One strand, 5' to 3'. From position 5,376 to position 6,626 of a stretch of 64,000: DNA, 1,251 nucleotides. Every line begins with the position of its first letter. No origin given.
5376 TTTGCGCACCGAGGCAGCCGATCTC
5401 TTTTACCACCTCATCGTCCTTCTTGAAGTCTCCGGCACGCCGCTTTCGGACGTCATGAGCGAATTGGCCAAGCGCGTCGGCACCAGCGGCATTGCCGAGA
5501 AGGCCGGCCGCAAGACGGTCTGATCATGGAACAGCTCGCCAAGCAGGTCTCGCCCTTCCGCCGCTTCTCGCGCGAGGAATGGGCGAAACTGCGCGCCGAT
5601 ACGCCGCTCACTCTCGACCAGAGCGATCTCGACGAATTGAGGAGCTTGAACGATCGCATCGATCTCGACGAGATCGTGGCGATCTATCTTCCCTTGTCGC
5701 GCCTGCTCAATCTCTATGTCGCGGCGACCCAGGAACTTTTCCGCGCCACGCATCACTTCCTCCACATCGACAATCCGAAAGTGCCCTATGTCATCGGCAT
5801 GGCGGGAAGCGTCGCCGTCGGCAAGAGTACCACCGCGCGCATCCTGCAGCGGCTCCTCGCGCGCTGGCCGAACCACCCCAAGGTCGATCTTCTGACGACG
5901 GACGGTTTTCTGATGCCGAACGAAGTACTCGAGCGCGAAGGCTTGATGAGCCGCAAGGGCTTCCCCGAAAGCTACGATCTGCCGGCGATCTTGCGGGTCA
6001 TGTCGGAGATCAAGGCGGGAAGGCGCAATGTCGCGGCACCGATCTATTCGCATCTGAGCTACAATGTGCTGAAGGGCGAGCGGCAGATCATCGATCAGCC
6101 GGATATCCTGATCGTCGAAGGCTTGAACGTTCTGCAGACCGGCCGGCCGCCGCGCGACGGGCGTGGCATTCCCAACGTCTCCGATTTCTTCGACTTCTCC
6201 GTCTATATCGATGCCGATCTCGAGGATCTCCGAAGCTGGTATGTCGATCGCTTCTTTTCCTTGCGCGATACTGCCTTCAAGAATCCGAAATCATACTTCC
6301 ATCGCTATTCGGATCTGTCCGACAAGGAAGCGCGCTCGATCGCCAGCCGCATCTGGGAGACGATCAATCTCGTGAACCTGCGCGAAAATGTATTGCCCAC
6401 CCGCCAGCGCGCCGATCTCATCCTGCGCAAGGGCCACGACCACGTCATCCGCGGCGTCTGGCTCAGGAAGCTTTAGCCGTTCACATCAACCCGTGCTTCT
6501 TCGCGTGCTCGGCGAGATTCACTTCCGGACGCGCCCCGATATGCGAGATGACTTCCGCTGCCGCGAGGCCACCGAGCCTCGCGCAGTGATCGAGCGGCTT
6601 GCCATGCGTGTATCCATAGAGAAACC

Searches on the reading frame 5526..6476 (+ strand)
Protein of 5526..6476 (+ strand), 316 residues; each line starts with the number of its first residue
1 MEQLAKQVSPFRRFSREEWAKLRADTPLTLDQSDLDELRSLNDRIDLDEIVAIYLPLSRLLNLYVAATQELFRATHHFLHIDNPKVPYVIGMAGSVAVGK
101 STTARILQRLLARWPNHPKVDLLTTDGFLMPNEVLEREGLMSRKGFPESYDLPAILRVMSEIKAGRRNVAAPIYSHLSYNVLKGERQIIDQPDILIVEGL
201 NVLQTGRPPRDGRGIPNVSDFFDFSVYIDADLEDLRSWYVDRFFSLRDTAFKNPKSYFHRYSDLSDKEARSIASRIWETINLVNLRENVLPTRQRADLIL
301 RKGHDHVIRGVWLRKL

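Call 41: search_protein_families(library=ncbifam, max_evalue=1e-20, proteins=[window:5526-6476:+])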
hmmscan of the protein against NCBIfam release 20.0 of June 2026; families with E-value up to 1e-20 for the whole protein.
window:5526-6476:+ (316 aa): 2 families
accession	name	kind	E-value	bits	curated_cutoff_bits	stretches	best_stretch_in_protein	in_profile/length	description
TIGR00554.2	panK_bact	equivalog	2.7e-140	467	235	1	8-315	2-310/310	type I pantothenate kinase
NF006746.0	PRK09270.1-5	subfamily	2.2e-22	79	250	1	86-244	20-170/210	nucleoside/nucleotide kinase family protein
